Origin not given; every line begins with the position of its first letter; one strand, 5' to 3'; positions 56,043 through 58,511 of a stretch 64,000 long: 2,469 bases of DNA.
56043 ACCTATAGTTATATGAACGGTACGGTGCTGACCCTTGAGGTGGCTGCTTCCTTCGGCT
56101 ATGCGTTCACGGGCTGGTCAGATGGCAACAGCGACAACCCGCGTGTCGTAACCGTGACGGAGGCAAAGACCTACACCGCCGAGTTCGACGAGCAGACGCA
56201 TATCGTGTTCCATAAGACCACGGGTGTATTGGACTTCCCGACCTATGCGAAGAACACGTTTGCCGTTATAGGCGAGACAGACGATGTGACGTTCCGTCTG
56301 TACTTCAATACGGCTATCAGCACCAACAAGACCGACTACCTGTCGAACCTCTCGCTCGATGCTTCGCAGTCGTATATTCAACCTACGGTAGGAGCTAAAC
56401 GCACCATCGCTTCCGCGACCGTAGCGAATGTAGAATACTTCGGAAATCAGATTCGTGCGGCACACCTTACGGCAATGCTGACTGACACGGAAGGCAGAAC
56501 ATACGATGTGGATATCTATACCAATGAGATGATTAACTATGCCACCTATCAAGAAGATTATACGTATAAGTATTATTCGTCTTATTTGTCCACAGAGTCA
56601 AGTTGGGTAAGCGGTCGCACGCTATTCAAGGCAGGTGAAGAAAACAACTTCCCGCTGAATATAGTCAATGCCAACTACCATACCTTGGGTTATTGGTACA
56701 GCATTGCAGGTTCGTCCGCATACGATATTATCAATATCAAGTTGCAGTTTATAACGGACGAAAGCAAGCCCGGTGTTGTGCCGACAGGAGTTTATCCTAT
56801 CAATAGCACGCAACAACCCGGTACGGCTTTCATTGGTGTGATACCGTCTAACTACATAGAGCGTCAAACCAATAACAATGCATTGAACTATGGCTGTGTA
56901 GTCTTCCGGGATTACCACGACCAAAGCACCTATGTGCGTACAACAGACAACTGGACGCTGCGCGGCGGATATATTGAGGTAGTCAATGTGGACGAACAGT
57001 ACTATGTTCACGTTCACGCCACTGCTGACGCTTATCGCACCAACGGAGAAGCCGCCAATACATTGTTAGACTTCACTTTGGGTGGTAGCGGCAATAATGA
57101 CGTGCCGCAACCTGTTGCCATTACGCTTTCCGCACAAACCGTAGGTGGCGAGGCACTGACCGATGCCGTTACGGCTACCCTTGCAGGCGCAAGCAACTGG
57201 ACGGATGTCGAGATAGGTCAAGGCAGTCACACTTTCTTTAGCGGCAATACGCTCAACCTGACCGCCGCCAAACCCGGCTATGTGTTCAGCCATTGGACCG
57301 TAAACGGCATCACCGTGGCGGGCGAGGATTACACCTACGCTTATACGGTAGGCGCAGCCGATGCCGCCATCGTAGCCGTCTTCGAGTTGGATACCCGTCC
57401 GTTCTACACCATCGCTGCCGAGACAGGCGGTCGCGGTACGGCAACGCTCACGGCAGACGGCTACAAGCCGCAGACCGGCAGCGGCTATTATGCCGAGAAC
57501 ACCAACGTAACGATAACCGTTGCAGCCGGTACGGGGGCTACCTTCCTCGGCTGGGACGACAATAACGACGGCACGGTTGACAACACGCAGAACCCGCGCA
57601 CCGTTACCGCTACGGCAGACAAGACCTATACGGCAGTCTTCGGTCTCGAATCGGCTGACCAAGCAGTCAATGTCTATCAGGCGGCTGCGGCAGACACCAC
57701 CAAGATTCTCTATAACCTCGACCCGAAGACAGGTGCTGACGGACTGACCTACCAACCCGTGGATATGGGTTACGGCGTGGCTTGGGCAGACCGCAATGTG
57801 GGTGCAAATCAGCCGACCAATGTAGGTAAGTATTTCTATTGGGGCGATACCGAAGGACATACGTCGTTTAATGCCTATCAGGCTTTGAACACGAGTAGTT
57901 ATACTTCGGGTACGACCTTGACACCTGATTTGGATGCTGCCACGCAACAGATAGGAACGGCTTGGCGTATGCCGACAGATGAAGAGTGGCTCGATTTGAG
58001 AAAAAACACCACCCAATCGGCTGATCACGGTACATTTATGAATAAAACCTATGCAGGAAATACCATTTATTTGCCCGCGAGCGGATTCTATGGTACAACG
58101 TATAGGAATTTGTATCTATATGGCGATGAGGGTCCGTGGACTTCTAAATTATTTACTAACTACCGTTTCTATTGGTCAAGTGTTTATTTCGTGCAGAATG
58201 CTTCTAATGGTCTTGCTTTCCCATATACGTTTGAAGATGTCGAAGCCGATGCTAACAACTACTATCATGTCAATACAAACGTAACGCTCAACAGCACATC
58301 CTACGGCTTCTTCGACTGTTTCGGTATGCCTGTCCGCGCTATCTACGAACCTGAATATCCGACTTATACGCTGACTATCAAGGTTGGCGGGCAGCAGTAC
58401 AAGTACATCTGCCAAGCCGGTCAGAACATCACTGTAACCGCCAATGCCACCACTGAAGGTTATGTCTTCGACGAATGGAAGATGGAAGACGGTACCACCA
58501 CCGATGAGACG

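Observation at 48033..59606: Intact 3857-aa modular adhesin-like protein amid decayed paralog-class genes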

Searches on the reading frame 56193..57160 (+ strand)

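Call 19: search_solved_structures(query=window:56193-57160:+, max_evalue=10)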
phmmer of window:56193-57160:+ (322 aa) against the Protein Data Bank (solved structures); distinct sequences matched with E-value up to 10: 0.

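Call 22: search_protein_families(library=pfam, proteins=[window:56193-57160:+], max_evalue=1)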
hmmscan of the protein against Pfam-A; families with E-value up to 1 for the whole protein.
window:56193-57160:+ (322 aa): 0 families

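Call 23: search_protein_families(library=ncbifam, proteins=[window:56193-57160:+], max_evalue=1)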
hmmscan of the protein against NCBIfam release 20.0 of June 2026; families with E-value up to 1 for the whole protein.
window:56193-57160:+ (322 aa): 0 families

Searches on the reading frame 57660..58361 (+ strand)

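Call 22: search_protein_families(library=pfam, proteins=[window:57660-58361:+], max_evalue=1)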
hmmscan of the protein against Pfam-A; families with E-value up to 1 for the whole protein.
window:57660-58361:+ (234 aa): 1 family
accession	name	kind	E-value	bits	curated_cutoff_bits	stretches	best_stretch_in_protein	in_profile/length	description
PF09603.15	Fib_succ_major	-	0.45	11.2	33.9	1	100-175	68-154/187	Fibrobacter succinogenes major domain (Fib_succ_major)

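Call 23: search_protein_families(library=ncbifam, proteins=[window:57660-58361:+], max_evalue=1)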
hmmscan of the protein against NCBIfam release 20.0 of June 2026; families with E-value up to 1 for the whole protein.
window:57660-58361:+ (234 aa): 1 family
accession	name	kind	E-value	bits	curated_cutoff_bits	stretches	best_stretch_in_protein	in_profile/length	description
TIGR02145.1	Fib_succ_major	domain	0.092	13.4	41.65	1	97-194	61-158/176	FISUMP domain-containing protein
